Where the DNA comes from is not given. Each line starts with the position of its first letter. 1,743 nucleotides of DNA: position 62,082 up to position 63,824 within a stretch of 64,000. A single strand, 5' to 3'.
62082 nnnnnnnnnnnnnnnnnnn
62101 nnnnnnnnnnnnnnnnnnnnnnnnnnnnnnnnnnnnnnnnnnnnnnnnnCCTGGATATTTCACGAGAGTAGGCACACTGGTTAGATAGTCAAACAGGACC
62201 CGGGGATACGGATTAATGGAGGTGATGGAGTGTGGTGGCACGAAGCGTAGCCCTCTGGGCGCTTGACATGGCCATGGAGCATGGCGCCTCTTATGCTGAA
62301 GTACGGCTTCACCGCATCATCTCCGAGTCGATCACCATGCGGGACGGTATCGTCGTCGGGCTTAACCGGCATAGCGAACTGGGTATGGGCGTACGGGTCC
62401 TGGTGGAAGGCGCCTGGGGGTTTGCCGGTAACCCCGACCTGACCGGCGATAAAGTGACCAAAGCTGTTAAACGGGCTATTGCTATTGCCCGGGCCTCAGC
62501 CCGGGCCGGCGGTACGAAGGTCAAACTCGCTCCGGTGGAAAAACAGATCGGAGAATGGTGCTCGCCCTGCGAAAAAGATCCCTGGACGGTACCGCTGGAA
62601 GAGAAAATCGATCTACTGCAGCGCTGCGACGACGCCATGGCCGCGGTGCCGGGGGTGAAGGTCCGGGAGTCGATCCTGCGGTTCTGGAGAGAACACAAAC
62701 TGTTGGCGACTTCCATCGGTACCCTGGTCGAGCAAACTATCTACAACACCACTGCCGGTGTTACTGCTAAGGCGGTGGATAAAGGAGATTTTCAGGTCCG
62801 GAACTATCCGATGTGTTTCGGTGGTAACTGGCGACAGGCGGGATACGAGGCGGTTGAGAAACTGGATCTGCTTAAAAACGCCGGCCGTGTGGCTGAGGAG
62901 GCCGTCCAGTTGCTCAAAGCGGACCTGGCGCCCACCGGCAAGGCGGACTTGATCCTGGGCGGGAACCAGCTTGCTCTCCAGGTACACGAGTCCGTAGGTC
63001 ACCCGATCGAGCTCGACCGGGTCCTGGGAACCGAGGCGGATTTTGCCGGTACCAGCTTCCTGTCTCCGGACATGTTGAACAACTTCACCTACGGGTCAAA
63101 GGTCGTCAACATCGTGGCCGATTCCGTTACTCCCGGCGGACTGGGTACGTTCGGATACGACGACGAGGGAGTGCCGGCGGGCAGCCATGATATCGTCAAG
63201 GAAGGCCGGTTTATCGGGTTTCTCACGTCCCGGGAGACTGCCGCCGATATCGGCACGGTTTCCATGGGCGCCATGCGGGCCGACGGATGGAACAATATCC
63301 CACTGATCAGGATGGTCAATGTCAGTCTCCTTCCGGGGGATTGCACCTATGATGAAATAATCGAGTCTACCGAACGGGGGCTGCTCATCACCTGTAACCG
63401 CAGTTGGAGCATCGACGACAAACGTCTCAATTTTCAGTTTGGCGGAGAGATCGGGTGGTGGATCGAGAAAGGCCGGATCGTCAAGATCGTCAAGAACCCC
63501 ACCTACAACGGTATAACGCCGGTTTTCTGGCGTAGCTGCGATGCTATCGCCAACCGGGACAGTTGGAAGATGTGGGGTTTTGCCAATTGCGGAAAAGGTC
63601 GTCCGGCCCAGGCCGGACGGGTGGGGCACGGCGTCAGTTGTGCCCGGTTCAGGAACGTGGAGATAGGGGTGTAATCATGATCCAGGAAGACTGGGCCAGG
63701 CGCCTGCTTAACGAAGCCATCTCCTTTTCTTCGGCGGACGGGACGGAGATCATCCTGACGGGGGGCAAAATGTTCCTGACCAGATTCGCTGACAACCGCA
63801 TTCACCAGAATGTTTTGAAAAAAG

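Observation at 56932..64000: Two divergent TldD/TldE pairs bracketing tandem proteasome-beta/HslV-like paralogs: candidate novel peptidase system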

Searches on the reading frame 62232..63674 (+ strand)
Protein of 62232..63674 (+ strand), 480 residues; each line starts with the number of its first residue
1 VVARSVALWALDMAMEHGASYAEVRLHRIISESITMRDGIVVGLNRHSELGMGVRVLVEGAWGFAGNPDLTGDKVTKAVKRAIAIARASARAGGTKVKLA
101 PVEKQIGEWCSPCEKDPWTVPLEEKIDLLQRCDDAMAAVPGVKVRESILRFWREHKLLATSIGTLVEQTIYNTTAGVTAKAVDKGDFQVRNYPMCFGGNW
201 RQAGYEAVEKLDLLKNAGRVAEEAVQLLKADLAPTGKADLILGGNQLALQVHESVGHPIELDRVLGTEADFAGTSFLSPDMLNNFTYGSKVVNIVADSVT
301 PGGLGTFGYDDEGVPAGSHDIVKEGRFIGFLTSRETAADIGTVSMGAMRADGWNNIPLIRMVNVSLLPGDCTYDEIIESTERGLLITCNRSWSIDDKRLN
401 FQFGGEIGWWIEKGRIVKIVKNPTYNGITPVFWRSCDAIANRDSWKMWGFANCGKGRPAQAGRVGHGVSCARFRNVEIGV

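Call 3: search_protein_families(library=pfam, proteins=[window:62232-63674:+], max_evalue=1)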
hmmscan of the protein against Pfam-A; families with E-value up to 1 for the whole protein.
window:62232-63674:+ (480 aa): 3 families
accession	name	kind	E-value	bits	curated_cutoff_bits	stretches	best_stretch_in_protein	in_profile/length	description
PF19289.4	PmbA_TldD_3rd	-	2.2e-35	122.3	22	1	235-463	1-203/220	PmbA/TldA metallopeptidase C-terminal domain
PF01523.21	PmbA_TldD_1st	-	2.3e-16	60.1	20.9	1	22-86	1-65/65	PmbA/TldA metallopeptidase domain 1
PF19290.4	PmbA_TldD_2nd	-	1.6e-11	45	20.9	1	115-229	1-106/109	PmbA/TldA metallopeptidase central domain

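Call 10: search_protein_families(library=ncbifam, proteins=[window:62232-63674:+], max_evalue=1)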
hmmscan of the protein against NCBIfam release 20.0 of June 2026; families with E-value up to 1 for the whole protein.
window:62232-63674:+ (480 aa): 3 families
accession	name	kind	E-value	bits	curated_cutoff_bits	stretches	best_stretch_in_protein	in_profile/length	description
NF040952.1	Arch_mtprotase_TldD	equivalog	1.6e-42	145.8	635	1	11-479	4-443/443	zinc metalloprotease TldD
NF008006.0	PRK10735.1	equivalog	3.4e-30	104.9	513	1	15-469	29-468/481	metalloprotease TldD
NF008268.0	PRK11040.1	equivalog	5.6e-07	28.6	438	2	10-90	21-100/446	metalloprotease PmbA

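Call 70: search_protein_families(library=padloc, proteins=[window:62232-63674:+], max_evalue=1)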
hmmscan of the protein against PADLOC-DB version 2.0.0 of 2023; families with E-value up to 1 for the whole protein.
window:62232-63674:+ (480 aa): 0 families

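Call 86: find_related_loci(query=A6, collection=metagenome_contigs, flank=10000)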
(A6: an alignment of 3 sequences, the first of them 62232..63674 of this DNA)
Query A6 (480 aa) in metagenome_contigs; peptide patterns used: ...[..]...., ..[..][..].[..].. (x = any residue, [..] = any of these).
600 stretches matched a pattern (row limit reached: there are more); 528 encode a relative of the query (tblastn E <= 1e-3); the best 80 are kept; 80 distinct loci.
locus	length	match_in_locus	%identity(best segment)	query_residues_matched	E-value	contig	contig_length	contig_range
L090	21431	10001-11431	54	4-480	3e-171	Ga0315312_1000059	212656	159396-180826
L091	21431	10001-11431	53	4-480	6e-168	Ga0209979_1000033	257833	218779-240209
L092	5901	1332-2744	53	10-480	2e-167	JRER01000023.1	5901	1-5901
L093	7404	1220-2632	54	11-480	3e-164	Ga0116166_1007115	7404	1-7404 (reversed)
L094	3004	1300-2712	54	10-480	7e-172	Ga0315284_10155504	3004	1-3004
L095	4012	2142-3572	53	4-480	4e-168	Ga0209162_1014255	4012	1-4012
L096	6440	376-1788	53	10-480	2e-163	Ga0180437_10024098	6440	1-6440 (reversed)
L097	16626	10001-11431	52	4-480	2e-161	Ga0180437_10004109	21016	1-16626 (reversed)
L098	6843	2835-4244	53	11-480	5e-162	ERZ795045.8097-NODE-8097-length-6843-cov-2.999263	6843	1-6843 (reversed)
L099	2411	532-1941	51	11-480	2e-172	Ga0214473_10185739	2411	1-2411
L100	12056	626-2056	50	4-480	1e-160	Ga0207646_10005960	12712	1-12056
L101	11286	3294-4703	51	11-480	6e-160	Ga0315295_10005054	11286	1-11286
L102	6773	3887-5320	51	10-480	2e-160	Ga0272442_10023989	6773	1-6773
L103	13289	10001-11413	53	10-480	7e-160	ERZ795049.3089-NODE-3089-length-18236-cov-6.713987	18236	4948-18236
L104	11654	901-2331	50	4-480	2e-159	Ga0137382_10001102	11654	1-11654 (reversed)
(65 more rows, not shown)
